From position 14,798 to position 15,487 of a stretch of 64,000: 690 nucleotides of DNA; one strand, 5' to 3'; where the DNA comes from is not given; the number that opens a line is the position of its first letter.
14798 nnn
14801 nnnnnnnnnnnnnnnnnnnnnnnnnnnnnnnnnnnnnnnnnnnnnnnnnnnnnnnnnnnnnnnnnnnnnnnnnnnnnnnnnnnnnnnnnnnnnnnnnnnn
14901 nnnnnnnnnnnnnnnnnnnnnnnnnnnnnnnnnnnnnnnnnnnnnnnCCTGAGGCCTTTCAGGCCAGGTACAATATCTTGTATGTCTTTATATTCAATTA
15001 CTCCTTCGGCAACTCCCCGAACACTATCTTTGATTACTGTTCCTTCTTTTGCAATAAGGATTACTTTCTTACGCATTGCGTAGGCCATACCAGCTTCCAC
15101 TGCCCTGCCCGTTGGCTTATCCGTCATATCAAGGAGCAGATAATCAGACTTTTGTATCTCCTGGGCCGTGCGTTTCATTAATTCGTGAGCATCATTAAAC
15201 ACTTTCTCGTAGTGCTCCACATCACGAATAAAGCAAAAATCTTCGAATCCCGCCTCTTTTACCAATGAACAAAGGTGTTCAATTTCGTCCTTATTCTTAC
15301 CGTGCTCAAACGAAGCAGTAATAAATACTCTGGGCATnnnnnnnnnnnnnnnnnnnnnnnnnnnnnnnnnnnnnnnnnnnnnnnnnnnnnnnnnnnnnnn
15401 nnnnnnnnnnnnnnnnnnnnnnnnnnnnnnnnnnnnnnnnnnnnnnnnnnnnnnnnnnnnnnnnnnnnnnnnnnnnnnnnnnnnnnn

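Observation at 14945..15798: Diverged duplication of a Nudix plus NDT/DNPH1-like two-gene cassette (copy A; copy B lies at 22498-23359)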

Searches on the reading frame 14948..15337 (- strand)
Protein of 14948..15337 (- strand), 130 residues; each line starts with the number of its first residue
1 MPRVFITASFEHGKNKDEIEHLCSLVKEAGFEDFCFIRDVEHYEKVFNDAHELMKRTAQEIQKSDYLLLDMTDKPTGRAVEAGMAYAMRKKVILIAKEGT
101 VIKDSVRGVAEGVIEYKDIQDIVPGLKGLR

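Call 6: search_protein_families(library=pfam, max_evalue=1, proteins=[window:14948-15337:-])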
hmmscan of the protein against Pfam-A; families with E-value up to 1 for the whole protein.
seq(130 aa): 4 families
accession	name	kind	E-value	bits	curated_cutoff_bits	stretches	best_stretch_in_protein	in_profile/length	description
PF05014.21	Nuc_deoxyrib_tr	-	1.4e-06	28.9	28.8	1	12-100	11-101/117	Nucleoside 2-deoxyribosyltransferase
PF13271.11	DUF4062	-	0.024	15.2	24.7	1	3-69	1-58/82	Domain of unknown function (DUF4062)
PF15891.11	Nuc_deoxyri_tr2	-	0.055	14.2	30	1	3-97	3-103/105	Nucleoside 2-deoxyribosyltransferase like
PF22872.1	DUF7018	-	0.32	11.7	27.8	0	36-73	72-109/116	Domain of unknown function (DUF7018)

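Call 12: find_homologous_proteins(query=window:14948-15337:-, max_evalue=0.001)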
Query seq(130 aa) (130 aa): 289 proteins with E <= 0.001 among 297 candidates; the best 120 are listed.
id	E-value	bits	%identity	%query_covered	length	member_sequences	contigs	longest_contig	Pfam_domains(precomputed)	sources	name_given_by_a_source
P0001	2.2e-79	282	100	100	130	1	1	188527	PF05014.22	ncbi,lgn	ncbi:MAG: hypothetical protein WD200_04800 [Candidatus Andersenbacteria bacterium]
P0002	2.4e-63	230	80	99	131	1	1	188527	PF05014.22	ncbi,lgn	ncbi:MAG: hypothetical protein WD200_04845 [Candidatus Andersenbacteria bacterium]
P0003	2.0e-60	221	77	98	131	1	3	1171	PF05014.22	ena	-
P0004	4.0e-60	220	81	97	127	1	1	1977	-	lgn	-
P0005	2.3e-58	214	79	95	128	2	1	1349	PF05014.22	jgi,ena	-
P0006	4.1e-57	210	76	97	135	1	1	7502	-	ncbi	ncbi:MAG: hypothetical protein WEC84_00375 [Candidatus Andersenbacteria bacterium]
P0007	6.0e-57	210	76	98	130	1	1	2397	PF05014.22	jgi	jgi:nucleoside 2-deoxyribosyltransferase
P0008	9.1e-56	206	77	95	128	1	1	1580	PF05014.22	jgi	-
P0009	5.1e-54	200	75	85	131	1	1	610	PF05014.22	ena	-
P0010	7.8e-54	199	69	99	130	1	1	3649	PF05014.22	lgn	-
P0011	8.2e-53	196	74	99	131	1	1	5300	PF05014.22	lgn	-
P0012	1.4e-52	195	67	99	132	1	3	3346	PF05014.22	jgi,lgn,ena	-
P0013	2.4e-52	195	70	96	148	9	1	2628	PF05014.22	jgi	-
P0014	3.8e-52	194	68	99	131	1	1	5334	PF05014.22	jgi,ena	-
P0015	6.4e-52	193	68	98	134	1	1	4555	PF05014.22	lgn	-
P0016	1.2e-51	192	69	96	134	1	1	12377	PF05014.22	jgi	jgi:nucleoside 2-deoxyribosyltransferase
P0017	1.3e-51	192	67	99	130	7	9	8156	PF05014.22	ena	-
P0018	1.3e-51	192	68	96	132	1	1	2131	PF05014.22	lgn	-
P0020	1.4e-51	192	67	98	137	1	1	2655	PF05014.22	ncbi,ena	-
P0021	2.0e-51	192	67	97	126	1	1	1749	PF05014.22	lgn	-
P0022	2.3e-51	192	64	99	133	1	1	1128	PF05014.22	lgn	-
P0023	2.9e-51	191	63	99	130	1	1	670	PF05014.22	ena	-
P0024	3.0e-51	191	70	95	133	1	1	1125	PF05014.22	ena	-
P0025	3.8e-51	191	62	100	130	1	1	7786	PF05014.22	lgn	-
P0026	4.7e-51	190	68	99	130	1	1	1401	PF05014.22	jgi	jgi:nucleoside 2-deoxyribosyltransferase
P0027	6.6e-51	190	67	99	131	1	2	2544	PF05014.22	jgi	jgi:nucleoside 2-deoxyribosyltransferase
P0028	7.2e-51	190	65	98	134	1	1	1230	PF05014.22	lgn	-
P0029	7.9e-51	190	67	96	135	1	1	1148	PF05014.22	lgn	-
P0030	1.0e-50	189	70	96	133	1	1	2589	PF05014.22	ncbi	-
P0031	1.4e-50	189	66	100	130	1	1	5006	PF05014.22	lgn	-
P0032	1.7e-50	189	67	99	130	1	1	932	PF05014.22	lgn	-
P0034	2.5e-50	188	67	99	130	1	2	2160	PF05014.22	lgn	-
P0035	2.7e-50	188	68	97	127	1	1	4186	PF05014.22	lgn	-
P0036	2.9e-50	188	67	99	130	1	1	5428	PF05014.22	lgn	-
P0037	3.4e-50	188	69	95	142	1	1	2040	PF05014.22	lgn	-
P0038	4.0e-50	187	64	98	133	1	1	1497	PF05014.22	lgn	-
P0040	7.1e-50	187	64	98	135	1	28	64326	PF05014.22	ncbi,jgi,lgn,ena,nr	ncbi:MAG: hypothetical protein UX88_C0011G0008 [Candidatus Woesebacteria bacterium GW2011_GWC2_47_16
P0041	7.4e-50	187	64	98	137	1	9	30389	PF05014.22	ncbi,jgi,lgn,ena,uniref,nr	ncbi:MAG: hypothetical protein UX03_C0006G0011 [Candidatus Woesebacteria bacterium GW2011_GWE1_45_18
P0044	1.4e-49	186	66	96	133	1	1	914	PF05014.22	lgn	-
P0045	1.6e-49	186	65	99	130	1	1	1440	PF05014.22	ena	-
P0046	1.9e-49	185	66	96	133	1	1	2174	PF05014.22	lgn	-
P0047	2.4e-49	185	64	99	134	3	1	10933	PF05014.22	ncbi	-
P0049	3.0e-49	185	64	98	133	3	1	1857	PF05014.22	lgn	-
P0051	4.0e-49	184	67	95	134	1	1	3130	PF05014.22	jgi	jgi:nucleoside 2-deoxyribosyltransferase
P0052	4.0e-49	184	65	98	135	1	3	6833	PF05014.22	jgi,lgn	jgi:nucleoside 2-deoxyribosyltransferase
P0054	4.4e-49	184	64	99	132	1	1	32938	PF05014.22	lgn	-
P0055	5.0e-49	184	61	99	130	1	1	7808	PF05014.22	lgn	-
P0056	6.1e-49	184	65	98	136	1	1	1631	PF05014.22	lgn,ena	-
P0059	6.7e-49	184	63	98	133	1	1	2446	PF05014.22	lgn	-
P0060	7.2e-49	183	65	96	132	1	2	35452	PF05014.22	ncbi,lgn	-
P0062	7.3e-49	183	64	98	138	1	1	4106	PF05014.22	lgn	-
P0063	8.2e-49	183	64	97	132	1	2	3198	PF05014.22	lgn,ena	-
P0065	9.5e-49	183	67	96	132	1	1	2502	PF05014.22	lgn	-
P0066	9.6e-49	183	63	99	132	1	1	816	PF05014.22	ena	-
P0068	1.1e-48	183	65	98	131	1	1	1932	PF05014.22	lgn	-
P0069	1.2e-48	183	62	99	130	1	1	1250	PF05014.22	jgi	jgi:nucleoside 2-deoxyribosyltransferase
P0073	1.5e-48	182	67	99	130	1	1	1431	PF05014.22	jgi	jgi:nucleoside 2-deoxyribosyltransferase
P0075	1.8e-48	182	66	95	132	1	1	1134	PF05014.22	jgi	jgi:nucleoside 2-deoxyribosyltransferase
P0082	2.7e-48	182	65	97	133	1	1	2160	PF05014.22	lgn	-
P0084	3.4e-48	181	66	96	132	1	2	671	PF05014.22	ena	-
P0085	3.5e-48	181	69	95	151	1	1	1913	PF05014.22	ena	-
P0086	5.0e-48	181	66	96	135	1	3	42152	PF05014.22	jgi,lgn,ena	-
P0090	7.0e-48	180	65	98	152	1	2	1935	PF05014.22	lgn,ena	-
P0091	7.3e-48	180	59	100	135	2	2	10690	PF05014.22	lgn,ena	-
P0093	7.7e-48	180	64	99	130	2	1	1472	PF05014.22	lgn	-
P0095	1.1e-47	180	63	98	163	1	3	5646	PF05014.22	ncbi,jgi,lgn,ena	-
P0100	1.6e-47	179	65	95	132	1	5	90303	PF05014.22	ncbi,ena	-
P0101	1.6e-47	179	63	98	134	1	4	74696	PF05014.22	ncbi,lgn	ncbi:MAG: hypothetical protein WAV73_04195 [Candidatus Moraniibacteriota bacterium]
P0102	1.7e-47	179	66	96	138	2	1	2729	PF05014.22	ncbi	ncbi:MAG: hypothetical protein ABH896_03790 [Candidatus Jacksonbacteria bacterium]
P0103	1.8e-47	179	61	97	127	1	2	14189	PF05014.22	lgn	-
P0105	2.2e-47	179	66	97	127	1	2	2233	PF05014.22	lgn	-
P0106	2.3e-47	179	64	99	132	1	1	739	PF05014.22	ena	-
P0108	2.7e-47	178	63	98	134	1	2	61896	PF05014.22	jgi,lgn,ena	jgi:nucleoside 2-deoxyribosyltransferase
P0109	4.1e-47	178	66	95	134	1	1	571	PF05014.22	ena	-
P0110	4.2e-47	178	62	99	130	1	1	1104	PF05014.22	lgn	-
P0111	4.6e-47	178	63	98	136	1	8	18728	PF05014.22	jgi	jgi:nucleoside 2-deoxyribosyltransferase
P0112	4.7e-47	178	66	96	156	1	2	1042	PF05014.22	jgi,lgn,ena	-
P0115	5.5e-47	177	59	99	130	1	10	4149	PF05014.22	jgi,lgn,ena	jgi:nucleoside 2-deoxyribosyltransferase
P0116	5.5e-47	177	63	98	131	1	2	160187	PF05014.22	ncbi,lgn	-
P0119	7.9e-47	177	65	85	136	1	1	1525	PF05014.22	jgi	jgi:nucleoside 2-deoxyribosyltransferase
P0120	8.7e-47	177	67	96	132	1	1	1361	PF05014.22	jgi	-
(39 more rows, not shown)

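Call 13: search_solved_structures(query=window:14948-15337:-, max_evalue=10, show_alignments=3)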
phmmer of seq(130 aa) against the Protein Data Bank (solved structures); distinct sequences matched with E-value up to 10: 16.
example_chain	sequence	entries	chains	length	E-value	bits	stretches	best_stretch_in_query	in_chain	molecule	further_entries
4zv6_B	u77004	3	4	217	0.00036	24.5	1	12-56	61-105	Octarellin V.1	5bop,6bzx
8rpt_B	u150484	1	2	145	0.064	17.2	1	56-113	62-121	2'-deoxynucleoside 5'-phosphate N-hydrolase 1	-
8rps_C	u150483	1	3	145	0.079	16.9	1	56-113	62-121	2'-deoxynucleoside 5'-phosphate N-hydrolase 1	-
8rqd_C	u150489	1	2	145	0.089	16.8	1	57-113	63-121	2'-deoxynucleoside 5'-phosphate N-hydrolase 1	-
9da1_A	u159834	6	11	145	0.095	16.7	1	56-113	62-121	5-hydroxymethyl-dUMP N-hydrolase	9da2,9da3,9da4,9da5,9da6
8os9_A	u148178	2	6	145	0.095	16.7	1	56-113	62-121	2'-deoxynucleoside 5'-phosphate N-hydrolase 1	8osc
8qhr_A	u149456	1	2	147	0.1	16.5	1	56-113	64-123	2'-deoxynucleoside 5'-phosphate N-hydrolase 1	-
4p5e_A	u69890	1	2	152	0.11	16.5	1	56-113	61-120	2'-deoxynucleoside 5'-phosphate N-hydrolase 1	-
9i3q_A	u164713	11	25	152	0.11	16.5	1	56-113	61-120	5-hydroxymethyl-dUMP N-hydrolase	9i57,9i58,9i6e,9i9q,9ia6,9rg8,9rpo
8qhq_A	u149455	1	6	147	0.26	15.2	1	56-113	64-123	2'-deoxynucleoside 5'-phosphate N-hydrolase 1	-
9gbt_A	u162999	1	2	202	0.3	15.1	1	70-121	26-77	Retroaldolase 13 (RAD13)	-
2klh_A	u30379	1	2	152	0.39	14.7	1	57-113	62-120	c-Myc-responsive protein Rcl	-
4fyh_A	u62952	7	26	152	0.42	14.6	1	57-113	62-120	Deoxyribonucleoside 5'-monophosphate N-glycosidase | 2'-deoxynucleoside 5'-phosphate N-hydrolase 1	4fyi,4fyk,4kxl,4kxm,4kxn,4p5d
2khz_A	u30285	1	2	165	0.6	14.1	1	59-112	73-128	c-Myc-responsive protein Rcl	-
1wfv_A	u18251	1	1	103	1.5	12.8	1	62-116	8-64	membrane associated guanylate kinase inverted-2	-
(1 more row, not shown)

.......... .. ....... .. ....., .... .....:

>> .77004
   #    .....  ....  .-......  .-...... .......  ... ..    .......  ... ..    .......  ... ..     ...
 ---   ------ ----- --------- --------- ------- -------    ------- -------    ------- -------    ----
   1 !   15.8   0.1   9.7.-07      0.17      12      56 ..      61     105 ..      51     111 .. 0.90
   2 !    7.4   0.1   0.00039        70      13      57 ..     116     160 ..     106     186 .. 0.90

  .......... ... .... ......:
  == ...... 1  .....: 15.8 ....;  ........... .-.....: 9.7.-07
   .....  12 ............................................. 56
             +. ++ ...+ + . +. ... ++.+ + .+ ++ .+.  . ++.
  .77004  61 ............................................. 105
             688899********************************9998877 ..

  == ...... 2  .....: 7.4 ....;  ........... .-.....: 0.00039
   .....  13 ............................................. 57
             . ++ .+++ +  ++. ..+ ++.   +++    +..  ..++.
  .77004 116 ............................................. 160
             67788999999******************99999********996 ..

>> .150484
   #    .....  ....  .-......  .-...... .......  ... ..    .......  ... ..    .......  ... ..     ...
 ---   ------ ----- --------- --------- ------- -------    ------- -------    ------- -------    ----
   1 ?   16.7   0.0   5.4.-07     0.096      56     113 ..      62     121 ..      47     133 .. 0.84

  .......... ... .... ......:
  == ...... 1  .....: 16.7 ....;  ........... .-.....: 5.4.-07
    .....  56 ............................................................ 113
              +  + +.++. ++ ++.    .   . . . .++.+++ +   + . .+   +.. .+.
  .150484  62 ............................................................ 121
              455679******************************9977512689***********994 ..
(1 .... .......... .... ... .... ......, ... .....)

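Call 17: search_protein_families(library=ncbifam, max_evalue=0.1, proteins=[window:14948-15337:-])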
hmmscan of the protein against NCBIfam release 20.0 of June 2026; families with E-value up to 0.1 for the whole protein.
seq(130 aa): 0 families

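Call 19: find_related_loci(query=A2, collection=genome_contigs, flank=5000)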
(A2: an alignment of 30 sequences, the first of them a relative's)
Query A2 (130 aa) in genome_contigs; peptide patterns used: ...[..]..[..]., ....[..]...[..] (x = any residue, [..] = any of these).
218 stretches matched a pattern; 83 encode a relative of the query (tblastn E <= 1e-3); the best 80 are kept; 80 distinct loci.
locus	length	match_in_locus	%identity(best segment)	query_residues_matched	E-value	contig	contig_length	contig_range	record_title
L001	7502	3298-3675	76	1-126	1e-63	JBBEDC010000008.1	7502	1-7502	MAG: Candidatus Andersenbacteria bacterium isolate LejiaF_48_14 Lejia_F_12912_length_7502_cov_6, whole genome shotgun se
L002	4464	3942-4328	64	1-129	5e-58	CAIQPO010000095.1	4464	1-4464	Candidatus Collierbacteria bacterium isolate LaPlata_bin-3582 genome assembly, contig: bin-3582:95/97, whole genome shot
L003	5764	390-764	65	3-127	4e-55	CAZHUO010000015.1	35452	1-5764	MAG TPA_asm: uncultured Gammaproteobacteria bacterium isolate SRP263991_co5_609 genome assembly, contig: NODE_2486_lengt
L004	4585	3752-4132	63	3-129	8e-55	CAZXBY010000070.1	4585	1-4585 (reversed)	MAG TPA_asm: Candidatus Woesearchaeota archaeon isolate binchicken_co49_137 genome assembly, contig: NODE_8143_length_45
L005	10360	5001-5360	64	3-122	2e-54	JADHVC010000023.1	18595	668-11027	MAG: Patescibacteria group bacterium isolate BS150m-G62 BS-150m-C2581, whole genome shotgun sequence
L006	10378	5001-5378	65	3-128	2e-54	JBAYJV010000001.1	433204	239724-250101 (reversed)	MAG: Candidatus Paceibacterota bacterium isolate SO_2016_GW1_64 scaffold00015_OW334_2016, whole genome shotgun sequence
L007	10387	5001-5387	62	1-129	3e-54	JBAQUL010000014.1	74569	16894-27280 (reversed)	MAG: Candidatus Moraniibacteriota bacterium isolate MFD12006_ilm_asm_bin13 k127_3042, whole genome shotgun sequence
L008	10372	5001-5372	65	3-126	1e-53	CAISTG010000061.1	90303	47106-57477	MAG: Candidatus Buchananbacteria bacterium isolate MJ-time_bin-7222 genome assembly, contig: bin-7222:61/66, whole genom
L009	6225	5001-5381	64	3-129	1e-53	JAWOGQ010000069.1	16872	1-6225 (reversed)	MAG: Candidatus Woesearchaeota archaeon isolate BLK6-3.bin.78 k191_1620511, whole genome shotgun sequence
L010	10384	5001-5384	63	1-128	8e-54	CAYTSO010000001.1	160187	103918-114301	MAG TPA_asm: uncultured Candidatus Saccharibacteria bacterium isolate SRP319275_co4_162 genome assembly, contig: NODE_45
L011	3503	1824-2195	62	1-124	6e-54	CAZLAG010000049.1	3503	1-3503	MAG TPA_asm: uncultured Gammaproteobacteria bacterium isolate SRP170004_co1_581 genome assembly, contig: NODE_45923_leng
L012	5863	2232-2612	59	1-127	1e-53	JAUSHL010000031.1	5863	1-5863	MAG: Candidatus Daviesbacteria bacterium isolate E14_metabat.bin.192 E14_k141_351798, whole genome shotgun sequence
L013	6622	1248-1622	65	3-127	1e-52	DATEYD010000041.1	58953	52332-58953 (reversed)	MAG TPA_asm: Candidatus Paceibacterota bacterium isolate SMAG_U8436 k141_196418, whole genome shotgun sequence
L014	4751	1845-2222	61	4-129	1e-51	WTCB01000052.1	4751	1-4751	MAG: Candidatus Nanohaloarchaea archaeon isolate GLR72 c_000000674214, whole genome shotgun sequence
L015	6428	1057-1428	63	3-128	1e-51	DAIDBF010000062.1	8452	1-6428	MAG TPA_asm: bacterium isolate clean1859 k141_16607, whole genome shotgun sequence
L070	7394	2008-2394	45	1-130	2e-34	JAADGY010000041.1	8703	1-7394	MAG: bacterium isolate M_MetaBat.148 contig-127_18864, whole genome shotgun sequence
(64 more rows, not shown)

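Call 25: search_protein_families(library=pfam, alignment_id=A3, max_evalue=0.0001)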
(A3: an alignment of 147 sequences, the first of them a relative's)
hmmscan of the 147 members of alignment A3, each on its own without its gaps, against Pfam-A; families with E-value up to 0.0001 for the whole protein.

A. member 1, L001:2833-3291:+ (153 aa): 1 family
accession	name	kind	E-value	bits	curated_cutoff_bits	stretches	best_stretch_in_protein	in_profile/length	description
PF00293.34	NUDIX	-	2.4e-17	63.6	21.1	1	21-139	3-129/134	NUDIX domain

B. families by the number of members that match (of 147 scanned): 168 families (the first 25 are shown)
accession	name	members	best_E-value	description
PF00293.34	NUDIX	10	2.1e-22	NUDIX domain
PF02781.21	G6PD_C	5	1.5e-67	Glucose-6-phosphate dehydrogenase, C-terminal domain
PF00479.28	G6PD_N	5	1.4e-40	Glucose-6-phosphate dehydrogenase, NAD binding domain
PF07517.20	SecA_DEAD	3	7.4e-125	SecA DEAD-like domain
PF21090.3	P-loop_SecA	3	5e-82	SecA P-loop domain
PF07516.18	SecA_SW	3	1.6e-66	SecA Wing and Scaffold domain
PF01043.26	SecA_PP_bind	3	1.9e-44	SecA preprotein cross-linking domain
PF13649.12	Methyltransf_25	3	3.6e-20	Methyltransferase domain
PF13847.12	Methyltransf_31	3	3.2e-19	Methyltransferase domain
PF08242.18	Methyltransf_12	3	1.4e-15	Methyltransferase domain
PF13489.12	Methyltransf_23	3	1.1e-14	Methyltransferase domain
PF02810.21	SEC-C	3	2.9e-10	SEC-C motif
PF14815.12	NUDIX_4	3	4.6e-08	NUDIX domain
PF01566.24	Nramp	2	2.4e-104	Natural resistance-associated macrophage protein-like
PF02535.28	Zip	2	1.1e-38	ZIP Zinc transporter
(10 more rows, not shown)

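Call 26: predict_structure(alignment_id=A2)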
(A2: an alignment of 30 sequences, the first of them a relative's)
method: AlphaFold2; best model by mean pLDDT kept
length: 130 residues; sequences in the alignment: 30
mean_pLDDT: 84.3   pTM: 0.80
mean pLDDT of the five models: 84.3, 82.9, 81.9, 81.3, 81.0
residues with pLDDT >= 90: 64; 70-90: 44; 50-70: 20; < 50: 2
segments of 3 or more residues with pLDDT < 50: none
pLDDT, mean of each block of 10 residues (from residue 1): 81 77 91 61 61 86 92 81 94 94 92 94 92
secondary structure, 60 per line:
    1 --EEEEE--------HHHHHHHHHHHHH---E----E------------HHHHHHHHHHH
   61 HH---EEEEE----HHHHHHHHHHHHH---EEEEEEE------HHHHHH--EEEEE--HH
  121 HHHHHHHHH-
elements in order: E3-7 H16-28 H50-62 E66-70 H75-87 E91-97 H104-109 E112-116 H119-129
